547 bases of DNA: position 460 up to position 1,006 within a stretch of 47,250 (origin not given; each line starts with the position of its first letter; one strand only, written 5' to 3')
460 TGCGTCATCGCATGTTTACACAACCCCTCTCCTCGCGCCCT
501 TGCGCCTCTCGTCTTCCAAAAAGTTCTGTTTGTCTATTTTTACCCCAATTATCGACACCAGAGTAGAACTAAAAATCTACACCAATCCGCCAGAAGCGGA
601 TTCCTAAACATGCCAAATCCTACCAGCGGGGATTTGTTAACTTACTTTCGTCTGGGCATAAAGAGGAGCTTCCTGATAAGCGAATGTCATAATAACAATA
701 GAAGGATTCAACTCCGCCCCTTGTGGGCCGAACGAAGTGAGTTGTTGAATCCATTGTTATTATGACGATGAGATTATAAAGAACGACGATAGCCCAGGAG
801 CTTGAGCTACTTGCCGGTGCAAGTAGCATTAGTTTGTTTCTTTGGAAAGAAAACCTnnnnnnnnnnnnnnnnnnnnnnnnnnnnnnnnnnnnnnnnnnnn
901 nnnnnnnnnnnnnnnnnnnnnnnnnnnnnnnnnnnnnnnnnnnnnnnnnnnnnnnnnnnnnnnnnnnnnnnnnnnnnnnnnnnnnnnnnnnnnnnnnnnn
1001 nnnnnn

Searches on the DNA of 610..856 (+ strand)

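Call 15: build_rna_model(alignment_id=A2)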
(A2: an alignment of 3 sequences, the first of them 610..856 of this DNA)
Model R1 built from alignment A2 (3 sequences, 251 columns); structure: RNAalifold consensus.
model positions 244; base pairs 63; branch points 3; effective number of sequences 1.17; information 0.59 bits per position. Calibrated on 0.2 Mb of random sequence (short: E-values are rough).
structure used (alignment columns):
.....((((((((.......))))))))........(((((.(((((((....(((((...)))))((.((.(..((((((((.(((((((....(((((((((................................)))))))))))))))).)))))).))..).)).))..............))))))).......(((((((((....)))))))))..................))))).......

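Call 16: search_with_rna_model(model_id=R1, source=window, max_evalue=10, show_alignments=6)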
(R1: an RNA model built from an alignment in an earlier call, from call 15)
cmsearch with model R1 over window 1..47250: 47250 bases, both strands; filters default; matches with E-value up to 10: 5.
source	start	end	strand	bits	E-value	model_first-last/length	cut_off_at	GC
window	610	856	+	271.9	6.2e-79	1-244/244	no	0.43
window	32783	33027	+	266.5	2.3e-77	1-244/244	no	0.42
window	14028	14273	+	261.2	8.6e-76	1-244/244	no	0.37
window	43143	43332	-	26.7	1e-06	1-244/244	no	0.38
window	43162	43331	+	22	2.4e-05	1-244/244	no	0.42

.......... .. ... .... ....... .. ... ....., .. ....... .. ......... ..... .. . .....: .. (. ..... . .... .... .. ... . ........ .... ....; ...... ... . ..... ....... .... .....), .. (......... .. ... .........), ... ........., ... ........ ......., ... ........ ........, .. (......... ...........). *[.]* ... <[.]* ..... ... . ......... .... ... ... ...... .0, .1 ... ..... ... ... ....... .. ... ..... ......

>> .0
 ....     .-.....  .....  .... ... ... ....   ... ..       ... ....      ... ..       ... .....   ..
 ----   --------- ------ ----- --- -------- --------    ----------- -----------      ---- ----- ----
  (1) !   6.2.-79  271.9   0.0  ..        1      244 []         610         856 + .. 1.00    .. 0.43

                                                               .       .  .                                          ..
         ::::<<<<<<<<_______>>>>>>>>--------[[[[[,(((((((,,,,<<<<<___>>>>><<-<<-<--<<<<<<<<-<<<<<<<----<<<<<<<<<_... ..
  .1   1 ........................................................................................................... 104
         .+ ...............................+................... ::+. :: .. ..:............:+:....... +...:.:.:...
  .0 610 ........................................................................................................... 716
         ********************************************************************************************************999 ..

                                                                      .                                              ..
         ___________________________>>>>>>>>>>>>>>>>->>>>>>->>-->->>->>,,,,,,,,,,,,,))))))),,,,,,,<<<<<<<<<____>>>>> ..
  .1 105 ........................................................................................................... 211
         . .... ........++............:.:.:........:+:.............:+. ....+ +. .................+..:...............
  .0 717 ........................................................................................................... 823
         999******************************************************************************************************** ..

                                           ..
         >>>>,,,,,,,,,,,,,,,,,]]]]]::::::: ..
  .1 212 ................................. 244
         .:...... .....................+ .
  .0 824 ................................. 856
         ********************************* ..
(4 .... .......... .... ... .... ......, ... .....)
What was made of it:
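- Checked: A covariance model built only from copies 1-3 hits the spacer on both strands: 26.7 bits (E=1e-6) and 22 bits (E=2.4e-5) (call 16).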

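Call 17: search_with_rna_model(model_id=R1, sources=[L001, L002, L003, L004, L005, L006, L007, L008, L009, L010, L011, L012, L013, L014, L015, L016, L017, L018, L019, L020, L021, L022, L023, L024, L025, L026, L027, L028, L029, L030, L031, L032, L033, L034, L035, L036, L037, L038, L039, L040, L041, L042, L043, L044, L045, L046, L047, L048, L049, L050, L051, L052, L053, L054, L055, L056, L057, L058, L059, L060, L061, L062, L063, L064, L065, L066, L067, L068, L069, L070, L071, L072, L073, L074, L075, L076, L077, L078, L079, L080], max_evalue=1)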
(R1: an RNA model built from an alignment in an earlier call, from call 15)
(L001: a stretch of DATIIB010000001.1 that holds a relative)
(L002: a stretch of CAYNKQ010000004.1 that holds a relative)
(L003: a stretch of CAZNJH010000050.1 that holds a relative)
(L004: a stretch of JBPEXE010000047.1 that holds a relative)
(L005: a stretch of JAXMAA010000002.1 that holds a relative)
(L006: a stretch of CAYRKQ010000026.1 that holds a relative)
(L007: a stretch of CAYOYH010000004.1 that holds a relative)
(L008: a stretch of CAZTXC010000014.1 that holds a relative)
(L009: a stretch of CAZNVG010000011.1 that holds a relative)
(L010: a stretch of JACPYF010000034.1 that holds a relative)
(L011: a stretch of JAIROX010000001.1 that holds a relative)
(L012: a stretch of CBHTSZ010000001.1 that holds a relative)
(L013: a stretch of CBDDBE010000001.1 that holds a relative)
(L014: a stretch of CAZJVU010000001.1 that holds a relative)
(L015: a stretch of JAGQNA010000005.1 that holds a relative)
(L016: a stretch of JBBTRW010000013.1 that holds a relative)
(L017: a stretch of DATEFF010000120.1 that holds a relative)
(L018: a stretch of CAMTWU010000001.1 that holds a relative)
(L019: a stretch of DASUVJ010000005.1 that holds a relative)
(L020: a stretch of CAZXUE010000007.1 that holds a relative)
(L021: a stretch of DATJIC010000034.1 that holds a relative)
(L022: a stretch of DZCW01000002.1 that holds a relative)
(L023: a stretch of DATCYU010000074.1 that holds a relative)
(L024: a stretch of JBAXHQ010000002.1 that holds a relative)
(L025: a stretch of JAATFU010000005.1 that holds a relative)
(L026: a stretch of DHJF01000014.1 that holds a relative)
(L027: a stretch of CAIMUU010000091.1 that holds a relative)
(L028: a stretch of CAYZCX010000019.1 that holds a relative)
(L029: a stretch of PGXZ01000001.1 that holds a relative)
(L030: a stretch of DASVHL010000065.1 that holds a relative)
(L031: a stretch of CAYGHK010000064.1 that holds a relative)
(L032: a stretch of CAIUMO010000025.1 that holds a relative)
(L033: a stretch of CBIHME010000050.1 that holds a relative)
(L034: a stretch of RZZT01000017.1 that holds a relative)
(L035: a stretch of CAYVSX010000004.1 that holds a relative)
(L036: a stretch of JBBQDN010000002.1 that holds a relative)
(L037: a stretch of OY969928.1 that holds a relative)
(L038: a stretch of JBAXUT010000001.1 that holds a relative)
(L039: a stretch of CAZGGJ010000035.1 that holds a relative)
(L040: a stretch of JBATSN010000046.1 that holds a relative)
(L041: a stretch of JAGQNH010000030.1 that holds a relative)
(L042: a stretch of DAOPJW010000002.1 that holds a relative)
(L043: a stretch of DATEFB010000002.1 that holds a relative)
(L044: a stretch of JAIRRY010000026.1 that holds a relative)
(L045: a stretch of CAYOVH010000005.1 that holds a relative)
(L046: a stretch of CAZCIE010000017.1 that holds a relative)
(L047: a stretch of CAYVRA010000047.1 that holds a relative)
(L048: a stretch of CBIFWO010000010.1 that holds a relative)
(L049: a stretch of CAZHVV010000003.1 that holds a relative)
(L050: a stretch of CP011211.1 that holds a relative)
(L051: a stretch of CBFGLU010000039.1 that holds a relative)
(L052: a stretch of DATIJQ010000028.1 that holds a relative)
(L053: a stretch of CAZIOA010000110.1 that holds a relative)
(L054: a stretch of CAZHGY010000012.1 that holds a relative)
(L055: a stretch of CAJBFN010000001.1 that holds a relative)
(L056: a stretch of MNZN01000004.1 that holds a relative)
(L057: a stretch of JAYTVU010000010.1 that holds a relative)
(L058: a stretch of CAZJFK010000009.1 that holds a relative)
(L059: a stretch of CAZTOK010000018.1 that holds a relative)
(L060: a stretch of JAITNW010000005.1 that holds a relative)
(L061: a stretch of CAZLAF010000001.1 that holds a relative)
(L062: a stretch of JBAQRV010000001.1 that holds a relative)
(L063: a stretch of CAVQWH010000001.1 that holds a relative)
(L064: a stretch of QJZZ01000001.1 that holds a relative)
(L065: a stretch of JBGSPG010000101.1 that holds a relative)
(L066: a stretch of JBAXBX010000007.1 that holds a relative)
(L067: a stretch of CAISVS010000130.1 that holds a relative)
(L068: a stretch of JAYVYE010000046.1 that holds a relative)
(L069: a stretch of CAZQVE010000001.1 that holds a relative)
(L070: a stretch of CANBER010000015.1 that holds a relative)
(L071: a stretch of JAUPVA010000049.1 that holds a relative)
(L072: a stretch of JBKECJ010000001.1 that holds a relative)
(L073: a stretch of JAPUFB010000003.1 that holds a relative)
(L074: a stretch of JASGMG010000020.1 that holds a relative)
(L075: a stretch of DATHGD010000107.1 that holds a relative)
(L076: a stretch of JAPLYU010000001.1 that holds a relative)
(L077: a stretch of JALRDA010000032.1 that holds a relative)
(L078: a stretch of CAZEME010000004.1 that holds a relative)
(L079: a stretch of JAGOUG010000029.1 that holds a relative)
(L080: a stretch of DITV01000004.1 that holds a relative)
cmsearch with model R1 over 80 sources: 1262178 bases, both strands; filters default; matches with E-value up to 1: 0.
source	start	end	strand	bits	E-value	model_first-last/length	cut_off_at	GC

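Call 25: search_with_rna_model(model_id=R1, sources=[L081, L082, L083, L084, L085, L086, L087, L088, L089, L090, L091, L092, L093, L094, L095, L096, L097], max_evalue=1)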
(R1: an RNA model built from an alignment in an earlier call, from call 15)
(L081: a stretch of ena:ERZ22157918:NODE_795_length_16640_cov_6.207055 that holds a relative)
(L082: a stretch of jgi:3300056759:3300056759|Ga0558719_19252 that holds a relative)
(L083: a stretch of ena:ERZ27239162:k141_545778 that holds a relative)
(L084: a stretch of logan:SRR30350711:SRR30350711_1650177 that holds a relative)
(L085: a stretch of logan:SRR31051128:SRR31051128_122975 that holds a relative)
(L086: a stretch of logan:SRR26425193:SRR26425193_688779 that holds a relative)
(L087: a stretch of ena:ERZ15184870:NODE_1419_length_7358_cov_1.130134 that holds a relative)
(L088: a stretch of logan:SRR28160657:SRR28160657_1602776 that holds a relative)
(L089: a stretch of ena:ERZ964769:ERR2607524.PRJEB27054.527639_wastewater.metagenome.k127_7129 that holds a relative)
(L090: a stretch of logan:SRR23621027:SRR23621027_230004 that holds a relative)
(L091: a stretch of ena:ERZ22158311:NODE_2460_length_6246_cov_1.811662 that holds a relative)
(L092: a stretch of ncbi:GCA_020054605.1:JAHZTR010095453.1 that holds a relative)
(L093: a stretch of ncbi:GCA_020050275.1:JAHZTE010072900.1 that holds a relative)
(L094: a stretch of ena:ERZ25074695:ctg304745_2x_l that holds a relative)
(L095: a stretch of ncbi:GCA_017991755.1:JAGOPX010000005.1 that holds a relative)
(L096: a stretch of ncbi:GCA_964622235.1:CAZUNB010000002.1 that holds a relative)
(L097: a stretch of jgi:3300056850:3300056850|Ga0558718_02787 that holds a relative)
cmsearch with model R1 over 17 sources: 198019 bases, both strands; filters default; matches with E-value up to 1: 26.
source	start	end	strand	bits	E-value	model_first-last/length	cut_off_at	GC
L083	14786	15030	-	259.2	1.4e-74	1-244/244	no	0.4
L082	2553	2804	+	165.2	6.7e-47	1-244/244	no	0.44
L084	13355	13462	-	105.7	2.3e-29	137-244/244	5'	0.43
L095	9512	9687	-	73.3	7.6e-20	42-217/244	no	0.38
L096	9512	9687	-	73.3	7.6e-20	42-217/244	no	0.38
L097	4037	4212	-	73.3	7.6e-20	42-217/244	no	0.38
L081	6911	7100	+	26.7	4.3e-06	1-244/244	no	0.38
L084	3050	3239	+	26.7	4.3e-06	1-244/244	no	0.38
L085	3040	3229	+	26.7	4.3e-06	1-244/244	no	0.38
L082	9779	9968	+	24.3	2.1e-05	1-244/244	no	0.39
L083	4189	4378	+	24.3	2.1e-05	1-244/244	no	0.39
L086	1082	1271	+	24.3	2.1e-05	1-244/244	no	0.39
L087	4821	5010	+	24.3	2.1e-05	1-244/244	no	0.39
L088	3315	3504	+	24.3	2.1e-05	1-244/244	no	0.39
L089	4159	4348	+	24.3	2.1e-05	1-244/244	no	0.39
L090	3040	3229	+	24.3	2.1e-05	1-244/244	no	0.39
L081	6912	7081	-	22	9.9e-05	1-244/244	no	0.42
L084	3051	3220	-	22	9.9e-05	1-244/244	no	0.42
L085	3041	3210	-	22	9.9e-05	1-244/244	no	0.42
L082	9780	9949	-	18.2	0.0013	1-244/244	no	0.42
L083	4190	4359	-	18.2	0.0013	1-244/244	no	0.42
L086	1083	1252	-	18.2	0.0013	1-244/244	no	0.42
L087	4822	4991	-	18.2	0.0013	1-244/244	no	0.42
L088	3316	3485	-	18.2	0.0013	1-244/244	no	0.42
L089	4160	4329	-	18.2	0.0013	1-244/244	no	0.42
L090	3041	3210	-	18.2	0.0013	1-244/244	no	0.42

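Call 28: search_with_rna_model(model_id=R1, sources=[L095, L082, L098, L099, L094, L091], max_evalue=10, show_alignments=3)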
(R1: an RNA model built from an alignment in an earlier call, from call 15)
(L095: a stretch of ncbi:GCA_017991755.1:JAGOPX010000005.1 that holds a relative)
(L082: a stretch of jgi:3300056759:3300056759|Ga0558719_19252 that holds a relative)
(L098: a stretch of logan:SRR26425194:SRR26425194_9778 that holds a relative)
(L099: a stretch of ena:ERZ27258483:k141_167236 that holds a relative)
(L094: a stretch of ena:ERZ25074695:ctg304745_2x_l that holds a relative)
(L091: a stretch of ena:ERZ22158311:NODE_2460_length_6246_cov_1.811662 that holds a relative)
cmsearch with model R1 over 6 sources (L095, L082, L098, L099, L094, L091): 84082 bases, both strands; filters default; matches with E-value up to 10: 4.
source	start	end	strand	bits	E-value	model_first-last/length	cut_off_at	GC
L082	2553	2804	+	165.2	2.8e-47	1-244/244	no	0.44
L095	9512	9687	-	73.3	3.2e-20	42-217/244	no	0.38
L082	9779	9968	+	24.3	8.8e-06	1-244/244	no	0.39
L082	9780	9949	-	18.2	0.00056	1-244/244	no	0.42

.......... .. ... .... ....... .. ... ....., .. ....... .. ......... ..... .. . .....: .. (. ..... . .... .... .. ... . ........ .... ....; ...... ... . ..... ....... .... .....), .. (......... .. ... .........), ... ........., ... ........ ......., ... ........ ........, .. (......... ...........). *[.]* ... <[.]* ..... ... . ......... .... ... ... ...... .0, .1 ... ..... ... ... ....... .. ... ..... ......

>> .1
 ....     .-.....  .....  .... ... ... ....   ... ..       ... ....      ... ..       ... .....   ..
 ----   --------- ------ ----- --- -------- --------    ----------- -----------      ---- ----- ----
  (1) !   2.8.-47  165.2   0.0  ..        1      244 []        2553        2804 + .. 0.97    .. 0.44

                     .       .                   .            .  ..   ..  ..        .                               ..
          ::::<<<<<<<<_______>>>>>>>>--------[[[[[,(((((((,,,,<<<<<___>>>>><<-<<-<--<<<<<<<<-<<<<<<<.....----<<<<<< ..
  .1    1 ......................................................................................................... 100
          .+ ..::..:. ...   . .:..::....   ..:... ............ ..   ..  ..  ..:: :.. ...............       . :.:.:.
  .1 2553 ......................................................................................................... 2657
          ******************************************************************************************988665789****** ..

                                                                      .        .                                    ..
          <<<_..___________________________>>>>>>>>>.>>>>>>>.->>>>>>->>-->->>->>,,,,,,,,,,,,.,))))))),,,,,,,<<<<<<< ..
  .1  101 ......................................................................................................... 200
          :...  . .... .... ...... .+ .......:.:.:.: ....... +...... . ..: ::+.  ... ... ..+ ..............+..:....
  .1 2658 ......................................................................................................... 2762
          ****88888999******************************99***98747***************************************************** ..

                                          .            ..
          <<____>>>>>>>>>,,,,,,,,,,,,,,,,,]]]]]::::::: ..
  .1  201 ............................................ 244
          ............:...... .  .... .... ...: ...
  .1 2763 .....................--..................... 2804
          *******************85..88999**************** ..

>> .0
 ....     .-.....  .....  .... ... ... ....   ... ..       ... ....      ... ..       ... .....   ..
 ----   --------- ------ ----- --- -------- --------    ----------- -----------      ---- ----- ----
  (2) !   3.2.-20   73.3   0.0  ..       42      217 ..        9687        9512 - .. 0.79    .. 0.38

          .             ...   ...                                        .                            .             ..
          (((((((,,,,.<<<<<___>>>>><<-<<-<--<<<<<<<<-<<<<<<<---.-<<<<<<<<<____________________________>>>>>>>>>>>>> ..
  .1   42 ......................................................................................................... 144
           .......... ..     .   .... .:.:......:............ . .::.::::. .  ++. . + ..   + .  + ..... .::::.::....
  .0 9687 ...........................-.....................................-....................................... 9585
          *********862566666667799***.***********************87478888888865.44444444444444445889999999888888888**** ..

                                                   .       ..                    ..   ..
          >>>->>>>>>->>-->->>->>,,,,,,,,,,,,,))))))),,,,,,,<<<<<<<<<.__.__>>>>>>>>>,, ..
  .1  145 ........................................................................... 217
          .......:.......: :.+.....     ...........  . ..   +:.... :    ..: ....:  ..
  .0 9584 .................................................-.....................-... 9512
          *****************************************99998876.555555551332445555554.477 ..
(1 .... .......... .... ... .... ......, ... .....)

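Call 36: search_with_rna_model(model_id=R1, sources=[L100, L101, L106, L107], max_evalue=1)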
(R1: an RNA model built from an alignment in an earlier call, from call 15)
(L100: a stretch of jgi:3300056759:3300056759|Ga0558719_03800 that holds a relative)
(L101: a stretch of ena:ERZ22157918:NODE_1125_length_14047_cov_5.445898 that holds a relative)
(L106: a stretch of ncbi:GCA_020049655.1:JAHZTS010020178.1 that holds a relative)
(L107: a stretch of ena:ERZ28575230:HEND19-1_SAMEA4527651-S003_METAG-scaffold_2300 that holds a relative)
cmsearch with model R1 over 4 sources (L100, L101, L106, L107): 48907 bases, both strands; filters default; matches with E-value up to 1: 7.
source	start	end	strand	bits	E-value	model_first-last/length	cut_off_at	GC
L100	11775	12021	-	271.9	6.4e-79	1-244/244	no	0.43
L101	11775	12021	-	271.9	6.4e-79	1-244/244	no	0.43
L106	7248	7494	-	271.9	6.4e-79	1-244/244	no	0.43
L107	6290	6536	-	271.9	6.4e-79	1-244/244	no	0.43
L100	12973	13218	+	186.8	7.1e-54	1-244/244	no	0.43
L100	13039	13138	-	32.8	1.6e-08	66-166/244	no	0.38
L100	20471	20527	-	8.2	0.28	1-244/244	no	0.33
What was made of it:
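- On Classical MITE: Six loci in ~62 kb (calls 16, 25, 36).
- Five full copies plus the composite lie in ~62 kb of this species (calls 16, 25, 36).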

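Call 49: search_with_rna_model(model_id=R1, sources=[window, L082, L100, L095], max_evalue=1e-15, make_alignment=true)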
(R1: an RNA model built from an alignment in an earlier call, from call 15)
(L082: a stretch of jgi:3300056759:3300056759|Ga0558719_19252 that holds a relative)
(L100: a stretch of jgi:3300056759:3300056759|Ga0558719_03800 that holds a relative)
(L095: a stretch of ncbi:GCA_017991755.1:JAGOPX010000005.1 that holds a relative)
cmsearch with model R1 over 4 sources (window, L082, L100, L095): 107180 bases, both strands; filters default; matches with E-value up to 1e-15: 7.
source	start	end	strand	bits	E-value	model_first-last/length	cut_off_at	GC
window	610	856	+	271.9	1.4e-78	1-244/244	no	0.43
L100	11775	12021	-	271.9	1.4e-78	1-244/244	no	0.43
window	32783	33027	+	266.5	5.3e-77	1-244/244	no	0.42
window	14028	14273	+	261.2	1.9e-75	1-244/244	no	0.37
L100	12973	13218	+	186.8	1.6e-53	1-244/244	no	0.43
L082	2553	2804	+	165.2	3.6e-47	1-244/244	no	0.44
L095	9512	9687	-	73.3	4.1e-20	42-217/244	no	0.38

Alignment A3: 7 matches aligned to the model, 264 columns, each read 5' to 3' on its own strand. Consensus structure (alignment columns), stored with it:
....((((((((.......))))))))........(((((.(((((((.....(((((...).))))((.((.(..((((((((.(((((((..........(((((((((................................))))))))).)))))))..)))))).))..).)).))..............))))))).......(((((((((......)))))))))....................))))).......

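Call 53: build_rna_model(alignment_id=A3)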
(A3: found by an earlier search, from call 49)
Model R2 built from alignment A3 (7 sequences, 264 columns); structure: stored with the alignment.
model positions 244; base pairs 63; branch points 3; effective number of sequences 1.66; information 0.59 bits per position. Calibrated on 0.2 Mb of random sequence (short: E-values are rough).
structure used (alignment columns):
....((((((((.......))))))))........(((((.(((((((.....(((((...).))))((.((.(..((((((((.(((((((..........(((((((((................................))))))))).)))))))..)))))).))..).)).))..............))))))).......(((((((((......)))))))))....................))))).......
